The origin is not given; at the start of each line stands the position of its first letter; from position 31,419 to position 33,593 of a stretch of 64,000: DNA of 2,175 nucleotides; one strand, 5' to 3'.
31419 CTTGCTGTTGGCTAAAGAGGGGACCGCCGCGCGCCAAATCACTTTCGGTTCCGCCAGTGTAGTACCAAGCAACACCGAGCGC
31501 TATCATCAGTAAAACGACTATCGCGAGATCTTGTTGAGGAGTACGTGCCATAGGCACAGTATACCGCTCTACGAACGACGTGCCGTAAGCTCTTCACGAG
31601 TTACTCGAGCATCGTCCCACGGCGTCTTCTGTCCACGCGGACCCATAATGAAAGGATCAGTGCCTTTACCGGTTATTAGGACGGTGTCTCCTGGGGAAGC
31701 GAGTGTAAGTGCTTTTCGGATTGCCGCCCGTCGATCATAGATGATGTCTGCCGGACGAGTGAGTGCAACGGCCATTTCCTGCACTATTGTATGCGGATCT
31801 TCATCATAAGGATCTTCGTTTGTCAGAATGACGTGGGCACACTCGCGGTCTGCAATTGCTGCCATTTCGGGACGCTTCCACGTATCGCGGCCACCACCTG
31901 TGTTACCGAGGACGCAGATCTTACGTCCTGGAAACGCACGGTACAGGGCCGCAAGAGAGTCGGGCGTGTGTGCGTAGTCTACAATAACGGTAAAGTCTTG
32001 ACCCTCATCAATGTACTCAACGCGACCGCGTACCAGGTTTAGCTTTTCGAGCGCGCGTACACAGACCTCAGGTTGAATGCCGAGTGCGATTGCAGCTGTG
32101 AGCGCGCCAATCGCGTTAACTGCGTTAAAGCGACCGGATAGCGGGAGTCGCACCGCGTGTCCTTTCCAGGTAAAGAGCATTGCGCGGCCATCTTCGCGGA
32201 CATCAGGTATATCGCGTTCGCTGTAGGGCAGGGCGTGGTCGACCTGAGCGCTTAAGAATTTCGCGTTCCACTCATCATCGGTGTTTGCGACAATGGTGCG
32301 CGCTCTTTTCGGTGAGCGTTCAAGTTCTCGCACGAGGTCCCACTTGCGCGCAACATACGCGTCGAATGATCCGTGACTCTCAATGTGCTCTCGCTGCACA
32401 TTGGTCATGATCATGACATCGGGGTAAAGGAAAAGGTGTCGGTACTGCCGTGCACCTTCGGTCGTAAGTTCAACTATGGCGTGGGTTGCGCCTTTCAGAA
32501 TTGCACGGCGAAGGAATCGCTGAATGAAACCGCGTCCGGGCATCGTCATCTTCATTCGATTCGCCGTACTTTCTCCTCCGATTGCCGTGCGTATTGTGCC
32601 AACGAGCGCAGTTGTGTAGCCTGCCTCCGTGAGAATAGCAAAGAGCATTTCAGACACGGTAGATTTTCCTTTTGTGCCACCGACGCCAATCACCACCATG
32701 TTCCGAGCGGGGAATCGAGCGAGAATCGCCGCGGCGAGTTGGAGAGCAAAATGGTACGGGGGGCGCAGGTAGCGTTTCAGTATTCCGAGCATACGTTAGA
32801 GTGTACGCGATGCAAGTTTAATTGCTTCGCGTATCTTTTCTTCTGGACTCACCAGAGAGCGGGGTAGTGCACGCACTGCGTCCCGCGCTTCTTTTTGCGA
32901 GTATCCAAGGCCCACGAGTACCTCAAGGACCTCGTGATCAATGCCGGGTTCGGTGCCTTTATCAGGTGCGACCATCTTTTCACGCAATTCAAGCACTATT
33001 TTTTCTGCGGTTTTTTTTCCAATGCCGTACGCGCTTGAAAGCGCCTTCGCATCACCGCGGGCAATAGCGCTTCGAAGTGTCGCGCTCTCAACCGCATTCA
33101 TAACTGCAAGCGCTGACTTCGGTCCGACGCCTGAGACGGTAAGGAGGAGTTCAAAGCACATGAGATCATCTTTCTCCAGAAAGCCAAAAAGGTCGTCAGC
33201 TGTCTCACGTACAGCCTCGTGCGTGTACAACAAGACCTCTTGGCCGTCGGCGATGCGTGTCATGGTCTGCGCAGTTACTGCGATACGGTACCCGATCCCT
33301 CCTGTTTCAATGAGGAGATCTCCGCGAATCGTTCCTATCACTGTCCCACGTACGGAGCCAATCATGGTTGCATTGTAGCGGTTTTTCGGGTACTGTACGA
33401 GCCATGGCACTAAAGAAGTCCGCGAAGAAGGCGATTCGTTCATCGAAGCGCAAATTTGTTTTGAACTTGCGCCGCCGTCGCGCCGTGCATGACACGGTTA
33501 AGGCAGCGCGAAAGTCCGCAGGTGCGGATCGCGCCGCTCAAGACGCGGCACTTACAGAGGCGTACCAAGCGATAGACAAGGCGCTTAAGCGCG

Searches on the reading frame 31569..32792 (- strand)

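Call 71: search_protein_families(library=pfam, proteins=[window:31569-32792:-], max_evalue=0.0001)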
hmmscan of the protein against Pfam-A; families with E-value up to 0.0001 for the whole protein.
window:31569-32792:- (407 aa): 2 families
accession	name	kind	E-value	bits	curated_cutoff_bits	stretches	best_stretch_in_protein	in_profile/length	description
PF08245.18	Mur_ligase_M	-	2.2e-27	96.7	24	1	37-234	1-200/200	Mur ligase middle domain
PF02875.26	Mur_ligase_C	-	5.6e-27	95.5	28.4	1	256-377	1-127/127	Mur ligase, glutamate ligase domain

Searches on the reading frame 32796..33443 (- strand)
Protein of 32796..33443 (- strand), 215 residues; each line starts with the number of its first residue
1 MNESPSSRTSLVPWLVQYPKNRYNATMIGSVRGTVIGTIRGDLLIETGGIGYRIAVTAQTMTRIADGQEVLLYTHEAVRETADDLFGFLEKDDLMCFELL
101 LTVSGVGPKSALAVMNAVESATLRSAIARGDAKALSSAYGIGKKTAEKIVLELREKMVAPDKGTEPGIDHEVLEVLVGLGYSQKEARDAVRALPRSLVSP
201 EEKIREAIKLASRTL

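Call 71: search_protein_families(library=pfam, proteins=[window:32796-33443:-], max_evalue=0.0001)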
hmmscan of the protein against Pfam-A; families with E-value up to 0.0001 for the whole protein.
window:32796-33443:- (215 aa): 4 families
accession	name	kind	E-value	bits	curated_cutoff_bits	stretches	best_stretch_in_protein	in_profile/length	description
PF01330.27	RuvA_N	-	8.4e-17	61.5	23.6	1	27-87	1-61/61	RuvA N terminal domain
PF14520.12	HHH_5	-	1.8e-15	57.6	27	1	97-155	1-57/57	Helix-hairpin-helix domain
PF07499.19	RuvA_C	-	1.9e-07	31.9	24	1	171-211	5-46/47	RuvA, C-terminal domain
PF00633.29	HHH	-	3.2e-06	27.2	24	0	98-116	11-29/30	Helix-hairpin-helix motif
